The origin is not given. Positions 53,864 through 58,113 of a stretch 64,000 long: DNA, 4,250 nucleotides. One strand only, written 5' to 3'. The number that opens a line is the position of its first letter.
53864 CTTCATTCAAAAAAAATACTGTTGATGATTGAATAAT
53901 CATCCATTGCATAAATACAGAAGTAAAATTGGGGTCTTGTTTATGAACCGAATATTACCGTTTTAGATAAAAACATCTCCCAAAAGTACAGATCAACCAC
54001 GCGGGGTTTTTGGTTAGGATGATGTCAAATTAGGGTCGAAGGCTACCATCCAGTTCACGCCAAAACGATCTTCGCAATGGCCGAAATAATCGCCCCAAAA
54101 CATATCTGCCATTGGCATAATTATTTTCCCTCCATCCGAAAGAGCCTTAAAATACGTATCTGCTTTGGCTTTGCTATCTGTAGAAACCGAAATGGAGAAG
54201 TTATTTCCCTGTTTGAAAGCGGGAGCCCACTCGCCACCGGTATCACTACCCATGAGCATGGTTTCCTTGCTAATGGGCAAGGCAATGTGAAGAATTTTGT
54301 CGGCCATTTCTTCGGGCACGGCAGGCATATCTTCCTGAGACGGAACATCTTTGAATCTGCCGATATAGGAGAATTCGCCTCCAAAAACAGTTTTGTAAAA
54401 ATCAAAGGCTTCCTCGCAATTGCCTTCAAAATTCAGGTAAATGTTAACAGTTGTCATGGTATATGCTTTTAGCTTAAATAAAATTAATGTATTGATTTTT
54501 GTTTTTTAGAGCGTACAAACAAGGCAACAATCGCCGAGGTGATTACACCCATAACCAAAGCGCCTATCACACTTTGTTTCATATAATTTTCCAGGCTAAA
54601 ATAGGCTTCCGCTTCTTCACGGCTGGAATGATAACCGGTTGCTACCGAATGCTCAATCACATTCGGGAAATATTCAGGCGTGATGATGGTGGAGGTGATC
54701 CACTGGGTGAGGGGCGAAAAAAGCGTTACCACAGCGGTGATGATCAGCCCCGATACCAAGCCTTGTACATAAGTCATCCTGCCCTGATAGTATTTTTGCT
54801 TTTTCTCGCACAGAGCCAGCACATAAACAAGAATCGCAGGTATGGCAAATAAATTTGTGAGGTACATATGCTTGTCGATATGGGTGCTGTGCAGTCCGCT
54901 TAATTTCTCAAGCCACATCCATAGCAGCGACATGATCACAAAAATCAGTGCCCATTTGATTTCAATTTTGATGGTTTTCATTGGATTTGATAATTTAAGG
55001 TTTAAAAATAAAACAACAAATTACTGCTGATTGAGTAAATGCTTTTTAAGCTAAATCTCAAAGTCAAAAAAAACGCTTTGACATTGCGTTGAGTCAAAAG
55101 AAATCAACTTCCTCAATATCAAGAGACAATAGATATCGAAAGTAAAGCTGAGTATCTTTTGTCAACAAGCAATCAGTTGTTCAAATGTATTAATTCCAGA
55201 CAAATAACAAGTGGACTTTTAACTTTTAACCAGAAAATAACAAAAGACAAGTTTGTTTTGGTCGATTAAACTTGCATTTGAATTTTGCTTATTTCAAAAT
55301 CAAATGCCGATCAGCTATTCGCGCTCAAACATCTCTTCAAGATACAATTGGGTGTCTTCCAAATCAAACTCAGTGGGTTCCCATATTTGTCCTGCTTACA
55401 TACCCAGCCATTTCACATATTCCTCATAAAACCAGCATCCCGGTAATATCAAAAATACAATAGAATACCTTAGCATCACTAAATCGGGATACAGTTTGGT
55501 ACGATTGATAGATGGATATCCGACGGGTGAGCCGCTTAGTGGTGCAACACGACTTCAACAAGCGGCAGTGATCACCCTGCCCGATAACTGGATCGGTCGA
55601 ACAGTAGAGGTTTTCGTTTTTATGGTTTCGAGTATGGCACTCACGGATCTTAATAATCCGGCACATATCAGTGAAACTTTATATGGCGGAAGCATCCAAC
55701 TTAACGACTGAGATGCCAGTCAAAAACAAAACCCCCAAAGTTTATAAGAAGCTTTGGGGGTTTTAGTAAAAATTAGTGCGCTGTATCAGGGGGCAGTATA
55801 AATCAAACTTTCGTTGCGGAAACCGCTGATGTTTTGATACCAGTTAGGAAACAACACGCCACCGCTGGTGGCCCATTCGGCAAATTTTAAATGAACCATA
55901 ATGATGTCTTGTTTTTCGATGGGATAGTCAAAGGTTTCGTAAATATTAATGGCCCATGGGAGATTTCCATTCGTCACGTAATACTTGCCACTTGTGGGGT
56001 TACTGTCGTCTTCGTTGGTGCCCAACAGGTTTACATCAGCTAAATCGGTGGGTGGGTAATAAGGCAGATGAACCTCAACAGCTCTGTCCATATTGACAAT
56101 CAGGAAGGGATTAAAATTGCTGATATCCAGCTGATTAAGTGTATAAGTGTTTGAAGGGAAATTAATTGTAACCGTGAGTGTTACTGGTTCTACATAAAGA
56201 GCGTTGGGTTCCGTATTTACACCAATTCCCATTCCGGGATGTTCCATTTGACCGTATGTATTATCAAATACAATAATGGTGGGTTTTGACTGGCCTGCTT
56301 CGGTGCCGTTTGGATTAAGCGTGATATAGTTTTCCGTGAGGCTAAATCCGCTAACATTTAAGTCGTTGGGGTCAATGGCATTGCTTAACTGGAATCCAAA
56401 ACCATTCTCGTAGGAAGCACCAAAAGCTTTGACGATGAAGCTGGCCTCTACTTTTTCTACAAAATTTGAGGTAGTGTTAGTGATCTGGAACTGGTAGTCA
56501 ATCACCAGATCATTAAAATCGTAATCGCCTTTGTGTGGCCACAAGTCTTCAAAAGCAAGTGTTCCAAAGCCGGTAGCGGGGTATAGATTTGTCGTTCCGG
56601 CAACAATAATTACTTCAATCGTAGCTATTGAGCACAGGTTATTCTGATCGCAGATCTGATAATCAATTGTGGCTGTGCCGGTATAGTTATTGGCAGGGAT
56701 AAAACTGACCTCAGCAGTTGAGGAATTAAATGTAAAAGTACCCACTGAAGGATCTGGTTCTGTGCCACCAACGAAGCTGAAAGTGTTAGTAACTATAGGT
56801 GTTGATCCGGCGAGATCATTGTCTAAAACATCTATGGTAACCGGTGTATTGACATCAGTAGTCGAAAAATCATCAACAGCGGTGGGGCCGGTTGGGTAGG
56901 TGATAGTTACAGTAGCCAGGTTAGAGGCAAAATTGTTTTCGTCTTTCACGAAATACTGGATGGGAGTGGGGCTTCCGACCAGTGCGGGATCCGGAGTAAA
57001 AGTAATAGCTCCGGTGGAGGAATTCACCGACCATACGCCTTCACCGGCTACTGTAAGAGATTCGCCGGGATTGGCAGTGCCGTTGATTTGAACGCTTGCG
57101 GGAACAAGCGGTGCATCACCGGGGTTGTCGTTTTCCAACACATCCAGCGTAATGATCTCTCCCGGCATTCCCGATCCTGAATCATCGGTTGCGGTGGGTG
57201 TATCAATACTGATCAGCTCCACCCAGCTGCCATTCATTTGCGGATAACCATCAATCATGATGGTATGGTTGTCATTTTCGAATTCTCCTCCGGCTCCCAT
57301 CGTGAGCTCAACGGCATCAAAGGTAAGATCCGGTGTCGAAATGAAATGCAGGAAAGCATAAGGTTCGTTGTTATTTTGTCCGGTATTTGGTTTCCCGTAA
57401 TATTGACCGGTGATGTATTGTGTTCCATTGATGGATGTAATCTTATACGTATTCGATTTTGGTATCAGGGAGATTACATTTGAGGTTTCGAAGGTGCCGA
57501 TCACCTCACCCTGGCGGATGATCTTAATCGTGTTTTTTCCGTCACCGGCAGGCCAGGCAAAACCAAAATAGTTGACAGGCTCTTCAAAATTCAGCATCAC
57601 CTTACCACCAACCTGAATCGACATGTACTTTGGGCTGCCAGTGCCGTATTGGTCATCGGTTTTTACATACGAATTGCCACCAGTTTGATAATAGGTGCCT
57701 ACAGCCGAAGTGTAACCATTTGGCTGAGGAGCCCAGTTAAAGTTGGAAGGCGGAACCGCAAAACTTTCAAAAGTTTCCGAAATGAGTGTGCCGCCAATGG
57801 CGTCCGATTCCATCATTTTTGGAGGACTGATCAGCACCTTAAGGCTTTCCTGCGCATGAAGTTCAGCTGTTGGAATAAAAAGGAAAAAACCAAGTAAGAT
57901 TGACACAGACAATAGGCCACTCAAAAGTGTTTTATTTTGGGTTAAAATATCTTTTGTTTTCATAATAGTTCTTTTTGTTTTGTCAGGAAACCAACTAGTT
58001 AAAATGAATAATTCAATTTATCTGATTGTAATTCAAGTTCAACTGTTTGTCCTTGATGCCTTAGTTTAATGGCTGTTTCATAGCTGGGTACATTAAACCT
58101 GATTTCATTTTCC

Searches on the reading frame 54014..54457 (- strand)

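Call 59: search_protein_families(library=pfam, proteins=[window:54014-54457:-], max_evalue=0.001)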
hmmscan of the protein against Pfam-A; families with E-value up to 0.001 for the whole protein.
window:54014-54457:- (147 aa): 2 families
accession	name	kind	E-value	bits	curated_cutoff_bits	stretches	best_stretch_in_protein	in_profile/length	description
PF06983.19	3-dmu-9_3-mt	-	7.6e-13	49.4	24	1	5-138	4-115/116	3-demethylubiquinone-9 3-methyltransferase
PF00903.31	Glyoxalase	-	5.3e-10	40.2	20.6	1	12-138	10-121/121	Glyoxalase/Bleomycin resistance protein/Dioxygenase superfamily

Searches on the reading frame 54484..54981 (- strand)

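Call 59: search_protein_families(library=pfam, proteins=[window:54484-54981:-], max_evalue=0.001)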
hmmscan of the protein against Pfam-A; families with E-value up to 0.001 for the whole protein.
window:54484-54981:- (165 aa): 1 family
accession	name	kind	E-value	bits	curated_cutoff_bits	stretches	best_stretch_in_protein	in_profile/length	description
PF13858.11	DUF4199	-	2.9e-25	90.1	32.3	1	9-157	1-164/165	Protein of unknown function (DUF4199)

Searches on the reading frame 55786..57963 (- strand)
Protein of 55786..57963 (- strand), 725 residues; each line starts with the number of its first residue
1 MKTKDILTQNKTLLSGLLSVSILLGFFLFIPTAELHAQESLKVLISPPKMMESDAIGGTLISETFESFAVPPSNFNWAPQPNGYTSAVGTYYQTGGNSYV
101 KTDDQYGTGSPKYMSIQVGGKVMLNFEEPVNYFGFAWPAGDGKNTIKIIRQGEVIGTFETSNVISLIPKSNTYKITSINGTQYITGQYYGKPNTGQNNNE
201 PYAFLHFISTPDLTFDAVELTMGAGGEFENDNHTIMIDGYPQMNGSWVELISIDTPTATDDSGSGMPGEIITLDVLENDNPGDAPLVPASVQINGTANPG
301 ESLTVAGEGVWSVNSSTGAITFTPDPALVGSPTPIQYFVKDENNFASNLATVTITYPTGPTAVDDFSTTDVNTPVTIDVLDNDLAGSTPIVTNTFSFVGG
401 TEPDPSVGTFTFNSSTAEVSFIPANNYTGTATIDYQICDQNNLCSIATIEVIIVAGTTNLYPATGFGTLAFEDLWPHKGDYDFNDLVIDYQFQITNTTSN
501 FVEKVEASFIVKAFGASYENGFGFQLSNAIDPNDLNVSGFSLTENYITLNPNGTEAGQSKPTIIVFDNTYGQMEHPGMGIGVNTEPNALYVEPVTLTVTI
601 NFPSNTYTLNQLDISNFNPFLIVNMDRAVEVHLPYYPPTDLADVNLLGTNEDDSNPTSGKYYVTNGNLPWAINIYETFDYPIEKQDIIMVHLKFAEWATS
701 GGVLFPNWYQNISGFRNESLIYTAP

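Call 59: search_protein_families(library=pfam, proteins=[window:55786-57963:-], max_evalue=0.001)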
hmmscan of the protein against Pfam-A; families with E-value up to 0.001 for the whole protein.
window:55786-57963:- (725 aa): 5 families
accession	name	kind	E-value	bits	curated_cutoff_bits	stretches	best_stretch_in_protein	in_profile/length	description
PF16130.10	DUF4842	-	9.2e-55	186.5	22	1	501-709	2-208/208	Domain of unknown function (DUF4842)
PF17963.7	Big_9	-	6.6e-16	59.4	23.6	2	360-451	4-88/89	Bacterial Ig domain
PF19076.6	CshA_repeat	-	9e-15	55.6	27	1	255-343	3-91/103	Surface adhesin CshA repetitive domain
PF17892.7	Cadherin_5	-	1.8e-05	24.9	26.5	0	359-450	4-94/98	Cadherin-like domain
PF13448.11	DUF4114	-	6.7e-05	24.2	27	1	460-491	54-83/85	Domain of unknown function (DUF4114)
